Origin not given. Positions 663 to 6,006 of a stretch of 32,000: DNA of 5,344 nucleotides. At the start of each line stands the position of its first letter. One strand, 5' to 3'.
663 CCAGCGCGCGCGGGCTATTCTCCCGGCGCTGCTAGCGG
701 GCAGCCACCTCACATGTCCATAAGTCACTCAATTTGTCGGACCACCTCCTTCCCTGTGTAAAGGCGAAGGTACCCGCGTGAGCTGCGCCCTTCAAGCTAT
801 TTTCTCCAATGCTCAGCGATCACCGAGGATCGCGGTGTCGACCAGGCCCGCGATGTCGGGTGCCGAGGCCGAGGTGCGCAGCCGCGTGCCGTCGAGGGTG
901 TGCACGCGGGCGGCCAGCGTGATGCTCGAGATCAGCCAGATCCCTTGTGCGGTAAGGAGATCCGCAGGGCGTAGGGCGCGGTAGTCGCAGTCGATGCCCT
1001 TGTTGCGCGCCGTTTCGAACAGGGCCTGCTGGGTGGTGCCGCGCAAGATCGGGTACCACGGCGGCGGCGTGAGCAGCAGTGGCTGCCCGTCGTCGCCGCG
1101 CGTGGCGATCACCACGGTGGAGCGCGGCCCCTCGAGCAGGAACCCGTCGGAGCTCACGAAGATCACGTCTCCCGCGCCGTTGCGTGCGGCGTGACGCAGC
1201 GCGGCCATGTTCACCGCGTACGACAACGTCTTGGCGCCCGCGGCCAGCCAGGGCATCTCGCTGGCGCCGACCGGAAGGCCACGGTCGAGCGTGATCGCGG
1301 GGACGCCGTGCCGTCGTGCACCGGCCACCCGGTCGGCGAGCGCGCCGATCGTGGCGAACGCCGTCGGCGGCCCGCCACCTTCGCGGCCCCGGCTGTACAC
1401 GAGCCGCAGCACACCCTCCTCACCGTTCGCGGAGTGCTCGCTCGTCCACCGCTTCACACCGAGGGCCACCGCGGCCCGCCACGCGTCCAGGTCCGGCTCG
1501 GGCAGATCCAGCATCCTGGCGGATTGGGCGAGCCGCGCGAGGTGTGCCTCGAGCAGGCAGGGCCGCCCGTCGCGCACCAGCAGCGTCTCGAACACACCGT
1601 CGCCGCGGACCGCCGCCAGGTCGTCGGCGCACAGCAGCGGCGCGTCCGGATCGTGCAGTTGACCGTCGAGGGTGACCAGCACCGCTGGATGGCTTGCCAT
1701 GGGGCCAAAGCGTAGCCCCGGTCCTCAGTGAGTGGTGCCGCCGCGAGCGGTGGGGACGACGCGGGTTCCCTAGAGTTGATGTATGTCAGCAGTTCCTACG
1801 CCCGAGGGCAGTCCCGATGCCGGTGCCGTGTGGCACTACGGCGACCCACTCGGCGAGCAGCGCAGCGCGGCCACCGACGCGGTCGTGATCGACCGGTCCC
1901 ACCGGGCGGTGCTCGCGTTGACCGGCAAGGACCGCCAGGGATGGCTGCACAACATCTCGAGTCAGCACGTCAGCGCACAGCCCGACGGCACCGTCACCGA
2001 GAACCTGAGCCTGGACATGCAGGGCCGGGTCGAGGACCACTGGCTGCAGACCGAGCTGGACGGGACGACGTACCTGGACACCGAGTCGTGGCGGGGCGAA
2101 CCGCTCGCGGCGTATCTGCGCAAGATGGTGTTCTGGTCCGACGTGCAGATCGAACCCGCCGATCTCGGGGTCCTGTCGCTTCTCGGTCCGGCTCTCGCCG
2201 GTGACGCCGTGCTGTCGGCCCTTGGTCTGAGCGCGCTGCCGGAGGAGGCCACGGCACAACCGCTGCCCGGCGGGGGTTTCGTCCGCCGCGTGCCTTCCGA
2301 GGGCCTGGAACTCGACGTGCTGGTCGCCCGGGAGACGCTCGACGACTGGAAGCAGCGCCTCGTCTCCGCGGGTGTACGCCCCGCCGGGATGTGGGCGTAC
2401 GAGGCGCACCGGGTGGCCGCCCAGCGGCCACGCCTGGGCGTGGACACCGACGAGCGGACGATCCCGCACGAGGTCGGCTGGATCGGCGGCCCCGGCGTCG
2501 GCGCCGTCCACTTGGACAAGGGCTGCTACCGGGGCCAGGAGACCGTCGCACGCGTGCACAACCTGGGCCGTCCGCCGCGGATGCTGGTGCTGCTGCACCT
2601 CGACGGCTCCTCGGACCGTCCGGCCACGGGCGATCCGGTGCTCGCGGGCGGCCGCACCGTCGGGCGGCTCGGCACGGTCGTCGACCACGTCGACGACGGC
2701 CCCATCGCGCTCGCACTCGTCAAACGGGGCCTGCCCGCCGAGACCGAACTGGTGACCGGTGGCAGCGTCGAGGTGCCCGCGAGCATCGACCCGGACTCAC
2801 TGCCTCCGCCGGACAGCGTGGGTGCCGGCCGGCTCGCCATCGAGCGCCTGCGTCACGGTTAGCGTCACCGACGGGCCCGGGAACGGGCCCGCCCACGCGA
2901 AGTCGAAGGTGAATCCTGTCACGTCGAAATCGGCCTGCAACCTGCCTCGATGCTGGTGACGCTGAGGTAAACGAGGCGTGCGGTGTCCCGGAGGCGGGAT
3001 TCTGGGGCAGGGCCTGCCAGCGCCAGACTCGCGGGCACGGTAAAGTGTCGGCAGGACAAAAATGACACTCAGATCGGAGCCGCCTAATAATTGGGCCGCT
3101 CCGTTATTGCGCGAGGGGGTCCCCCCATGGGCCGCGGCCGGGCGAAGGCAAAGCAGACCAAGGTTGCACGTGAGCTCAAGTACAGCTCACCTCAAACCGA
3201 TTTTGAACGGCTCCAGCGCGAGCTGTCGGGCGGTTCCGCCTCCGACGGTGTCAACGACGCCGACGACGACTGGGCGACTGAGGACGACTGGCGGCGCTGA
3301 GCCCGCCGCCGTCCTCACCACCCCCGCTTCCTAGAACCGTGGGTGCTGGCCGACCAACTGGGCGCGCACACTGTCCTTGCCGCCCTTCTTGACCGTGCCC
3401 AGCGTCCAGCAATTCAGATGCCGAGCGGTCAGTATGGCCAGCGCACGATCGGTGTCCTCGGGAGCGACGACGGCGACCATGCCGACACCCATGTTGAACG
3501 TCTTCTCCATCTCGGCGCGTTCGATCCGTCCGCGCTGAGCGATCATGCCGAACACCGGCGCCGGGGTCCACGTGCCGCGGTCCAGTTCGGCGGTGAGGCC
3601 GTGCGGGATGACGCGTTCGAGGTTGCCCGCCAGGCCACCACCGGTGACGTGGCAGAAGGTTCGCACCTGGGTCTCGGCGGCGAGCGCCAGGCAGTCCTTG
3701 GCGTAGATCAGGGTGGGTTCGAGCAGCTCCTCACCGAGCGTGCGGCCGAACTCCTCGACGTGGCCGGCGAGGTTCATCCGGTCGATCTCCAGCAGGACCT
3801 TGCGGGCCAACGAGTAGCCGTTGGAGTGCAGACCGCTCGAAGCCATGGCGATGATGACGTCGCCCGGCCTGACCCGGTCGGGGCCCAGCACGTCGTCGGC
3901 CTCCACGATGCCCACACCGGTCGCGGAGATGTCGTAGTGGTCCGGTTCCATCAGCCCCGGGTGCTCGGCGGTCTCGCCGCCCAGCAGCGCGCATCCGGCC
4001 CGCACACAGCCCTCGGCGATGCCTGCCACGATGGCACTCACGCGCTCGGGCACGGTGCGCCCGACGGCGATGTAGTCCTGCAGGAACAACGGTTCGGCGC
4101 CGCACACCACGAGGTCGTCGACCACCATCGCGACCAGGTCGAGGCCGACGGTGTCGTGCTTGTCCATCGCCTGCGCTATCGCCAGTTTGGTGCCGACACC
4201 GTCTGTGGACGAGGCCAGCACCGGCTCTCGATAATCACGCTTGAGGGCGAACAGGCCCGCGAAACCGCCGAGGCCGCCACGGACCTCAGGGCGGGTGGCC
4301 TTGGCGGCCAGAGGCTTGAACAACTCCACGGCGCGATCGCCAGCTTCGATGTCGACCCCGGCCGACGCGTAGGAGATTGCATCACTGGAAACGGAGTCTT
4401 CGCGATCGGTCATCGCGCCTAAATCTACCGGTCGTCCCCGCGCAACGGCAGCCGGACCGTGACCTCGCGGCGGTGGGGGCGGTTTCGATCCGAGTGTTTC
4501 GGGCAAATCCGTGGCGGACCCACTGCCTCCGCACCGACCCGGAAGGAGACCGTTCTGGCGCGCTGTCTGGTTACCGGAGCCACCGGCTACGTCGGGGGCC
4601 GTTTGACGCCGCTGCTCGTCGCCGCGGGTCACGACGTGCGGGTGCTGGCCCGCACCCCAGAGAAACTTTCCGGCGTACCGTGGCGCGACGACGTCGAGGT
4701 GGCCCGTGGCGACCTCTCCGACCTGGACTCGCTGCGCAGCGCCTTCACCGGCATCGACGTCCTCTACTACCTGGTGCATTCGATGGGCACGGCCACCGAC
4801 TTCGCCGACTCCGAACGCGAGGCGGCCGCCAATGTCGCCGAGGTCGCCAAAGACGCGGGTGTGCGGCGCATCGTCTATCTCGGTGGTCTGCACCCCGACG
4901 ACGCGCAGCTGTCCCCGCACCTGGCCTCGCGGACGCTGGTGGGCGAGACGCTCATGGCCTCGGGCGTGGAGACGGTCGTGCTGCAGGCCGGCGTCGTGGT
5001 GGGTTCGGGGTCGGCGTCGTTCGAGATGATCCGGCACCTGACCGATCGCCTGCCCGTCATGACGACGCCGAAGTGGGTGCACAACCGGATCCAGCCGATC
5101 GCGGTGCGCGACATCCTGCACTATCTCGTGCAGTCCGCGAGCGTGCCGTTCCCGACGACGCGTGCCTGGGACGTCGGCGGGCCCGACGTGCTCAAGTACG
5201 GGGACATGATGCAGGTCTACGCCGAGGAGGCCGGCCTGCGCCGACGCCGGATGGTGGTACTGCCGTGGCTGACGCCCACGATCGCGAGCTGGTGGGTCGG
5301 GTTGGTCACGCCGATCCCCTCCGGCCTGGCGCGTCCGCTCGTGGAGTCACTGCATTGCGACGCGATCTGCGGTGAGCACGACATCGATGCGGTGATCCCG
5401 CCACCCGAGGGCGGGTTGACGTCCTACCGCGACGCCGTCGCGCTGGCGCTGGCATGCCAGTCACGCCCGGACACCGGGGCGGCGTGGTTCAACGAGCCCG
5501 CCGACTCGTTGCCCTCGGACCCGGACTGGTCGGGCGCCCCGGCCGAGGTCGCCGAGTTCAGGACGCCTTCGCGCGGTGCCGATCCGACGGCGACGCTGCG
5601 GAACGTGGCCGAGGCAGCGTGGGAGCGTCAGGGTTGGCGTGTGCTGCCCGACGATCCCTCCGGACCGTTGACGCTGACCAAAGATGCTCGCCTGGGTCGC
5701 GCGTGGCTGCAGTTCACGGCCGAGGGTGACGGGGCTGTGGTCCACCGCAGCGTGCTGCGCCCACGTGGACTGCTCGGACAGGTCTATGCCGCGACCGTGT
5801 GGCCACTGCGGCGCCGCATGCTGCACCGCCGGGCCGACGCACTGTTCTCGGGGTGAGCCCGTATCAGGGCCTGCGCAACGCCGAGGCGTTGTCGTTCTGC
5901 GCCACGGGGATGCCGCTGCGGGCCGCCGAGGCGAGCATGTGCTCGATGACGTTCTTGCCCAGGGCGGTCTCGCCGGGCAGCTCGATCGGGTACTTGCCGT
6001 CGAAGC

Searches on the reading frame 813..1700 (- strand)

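Call 10: search_protein_families(library=ncbifam, proteins=[window:813-1700:-])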
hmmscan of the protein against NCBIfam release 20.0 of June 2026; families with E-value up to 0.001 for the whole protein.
window:813-1700:- (295 aa): 17 families
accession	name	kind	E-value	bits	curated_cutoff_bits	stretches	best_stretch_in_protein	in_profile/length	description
NF005887.0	PRK07849.1-2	equivalog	1.1e-154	514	278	1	4-295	2-291/291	aminodeoxychorismate lyase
NF005886.0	PRK07849.1-1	equivalog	1.1e-95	320.2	253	1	14-291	19-289/291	aminodeoxychorismate lyase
NF005888.0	PRK07849.1-3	equivalog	2.9e-72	243.1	273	1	14-278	20-278/298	aminodeoxychorismate lyase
NF005209.0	PRK06680.1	subfamily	1.3e-16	60.3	320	1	33-275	29-262/286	D-amino-acid transaminase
NF006185.0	PRK08320.1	subfamily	1.3e-15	57.4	363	1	9-280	5-269/292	branched-chain amino acid aminotransferase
TIGR03461.1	pabC_Proteo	equivalog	2.9e-14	52.9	176.85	1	26-274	13-250/262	aminodeoxychorismate lyase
NF004761.0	PRK06092.1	equivalog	3.6e-14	52.6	260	1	26-272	15-250/268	aminodeoxychorismate lyase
NF006734.0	PRK09266.1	subfamily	2.5e-12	46.6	202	1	164-278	146-252/270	hypothetical protein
NF009896.0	PRK13356.1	equivalog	1.9e-11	43.7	262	1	6-275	7-267/287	branched-chain amino acid aminotransferase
NF005800.0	PRK07650.1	equivalog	3.7e-11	42.8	308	1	9-272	3-255/290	aminodeoxychorismate lyase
NF009126.0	PRK12479.1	equivalog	1e-10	41.3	518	1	9-261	6-251/299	branched-chain-amino-acid transaminase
TIGR01121.1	D_amino_aminoT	equivalog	1.3e-09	37.6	277.45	1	25-279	18-260/276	D-amino-acid transaminase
TIGR01122.1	ilvE_I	equivalog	2.5e-09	36.7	245.55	1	155-273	149-263/298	branched-chain-amino-acid transaminase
NF005146.0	PRK06606.1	equivalog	2.7e-08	33.1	279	1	159-277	162-275/307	branched-chain amino acid transaminase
NF009066.0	PRK12400.1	equivalog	2.8e-07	30.3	538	1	32-277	32-265/290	D-amino-acid transaminase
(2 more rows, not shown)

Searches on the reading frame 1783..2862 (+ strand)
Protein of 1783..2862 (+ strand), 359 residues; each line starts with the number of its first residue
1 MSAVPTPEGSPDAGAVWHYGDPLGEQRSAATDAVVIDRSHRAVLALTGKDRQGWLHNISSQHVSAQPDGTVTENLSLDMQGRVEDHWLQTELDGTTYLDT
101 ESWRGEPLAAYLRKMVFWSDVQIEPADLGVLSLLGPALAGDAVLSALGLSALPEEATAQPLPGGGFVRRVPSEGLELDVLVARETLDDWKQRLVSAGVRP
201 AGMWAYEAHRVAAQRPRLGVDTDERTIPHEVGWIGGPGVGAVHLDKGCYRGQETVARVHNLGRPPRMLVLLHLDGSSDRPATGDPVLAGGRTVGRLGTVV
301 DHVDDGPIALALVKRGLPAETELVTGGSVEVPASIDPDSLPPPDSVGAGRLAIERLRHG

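Call 10: search_protein_families(library=ncbifam, proteins=[window:1783-2862:+])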
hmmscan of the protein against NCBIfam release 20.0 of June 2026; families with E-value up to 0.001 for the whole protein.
window:1783-2862:+ (359 aa): 3 families
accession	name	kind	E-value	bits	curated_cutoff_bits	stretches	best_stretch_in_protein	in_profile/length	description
TIGR03317.2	CAF17_like_YgfZ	equivalog_domain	1.2e-27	96.5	49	1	206-315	1-111/113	CAF17-like 4Fe-4S cluster assembly/insertion protein YgfZ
NF001567.0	PRK00389.1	subfamily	1.7e-08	33.8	300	1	18-317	30-330/359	glycine cleavage system aminomethyltransferase GcvT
NF007110.0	PRK09559.1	equivalog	3.2e-07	29.6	219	1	32-299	18-279/327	tRNA-modifying protein YgfZ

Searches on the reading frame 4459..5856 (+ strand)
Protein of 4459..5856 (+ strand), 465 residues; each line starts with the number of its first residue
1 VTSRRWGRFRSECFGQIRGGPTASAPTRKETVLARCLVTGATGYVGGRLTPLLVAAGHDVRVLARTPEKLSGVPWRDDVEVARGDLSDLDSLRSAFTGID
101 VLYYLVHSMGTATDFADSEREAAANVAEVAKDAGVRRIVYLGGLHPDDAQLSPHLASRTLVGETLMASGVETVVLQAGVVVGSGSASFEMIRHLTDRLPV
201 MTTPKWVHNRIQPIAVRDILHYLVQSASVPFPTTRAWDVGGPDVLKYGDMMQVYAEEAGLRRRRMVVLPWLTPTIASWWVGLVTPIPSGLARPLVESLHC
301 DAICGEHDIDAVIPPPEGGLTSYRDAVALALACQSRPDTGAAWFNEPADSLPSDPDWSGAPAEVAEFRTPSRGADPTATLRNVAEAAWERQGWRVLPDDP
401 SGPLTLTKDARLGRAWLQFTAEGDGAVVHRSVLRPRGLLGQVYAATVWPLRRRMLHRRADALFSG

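Call 10: search_protein_families(library=ncbifam, proteins=[window:4459-5856:+])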
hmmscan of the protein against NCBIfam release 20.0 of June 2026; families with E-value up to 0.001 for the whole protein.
window:4459-5856:+ (465 aa): 12 families
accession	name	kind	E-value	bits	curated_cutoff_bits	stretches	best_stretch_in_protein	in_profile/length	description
TIGR03466.1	HpnA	hypoth_equivalog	3.8e-16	58.9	367.65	1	35-141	2-111/327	hopanoid-associated sugar epimerase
NF004520.0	PRK05865.1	equivalog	2.2e-11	42.4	1509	1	35-225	2-169/854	sugar epimerase family protein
NF042422.1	oxyalk_red_OleD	equivalog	3.8e-10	39.6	580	1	35-140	2-107/329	2-alkyl-3-oxoalkanoate reductase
NF052578.1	StrlDmthSdmBMthl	equivalog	7.1e-10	39.1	600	1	36-140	3-110/328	sterol demethylase protein SdmB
NF042423.1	oxyalk_red_Shew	equivalog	1.1e-08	34.6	580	1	33-141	8-116/331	2-alkyl-3-oxoalkanoate reductase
NF058621.1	DiazavRedAvaA7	equivalog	2.1e-08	34.2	400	1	35-139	2-110/304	3-diazoavenalumate denitrifying reductase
TIGR04180.1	EDH_00030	hypoth_equivalog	3.8e-08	32.7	475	1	37-140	2-118/297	NAD-dependent 4,6-dehydratase LegB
NF006073.0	PRK08219.1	equivalog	7.9e-06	25.7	218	1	36-114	6-84/227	SDR family oxidoreductase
NF041293.1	G6PDh_Azf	equivalog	5.8e-05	22.6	400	1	36-144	5-116/252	NAD-dependent glucose-6-phosphate dehydrogenase Azf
NF050030.1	thlkprotThyD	equivalog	6.8e-05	22.2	400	0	37-71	4-38/305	thylakoid membrane protein ThyD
TIGR01777.1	yfcH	hypoth_equivalog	0.00031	20.4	207.35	1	37-71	2-36/292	TIGR01777 family oxidoreductase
NF005467.0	PRK07060.1-5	equivalog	0.00055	19.6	360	0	35-113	11-89/245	SDR family oxidoreductase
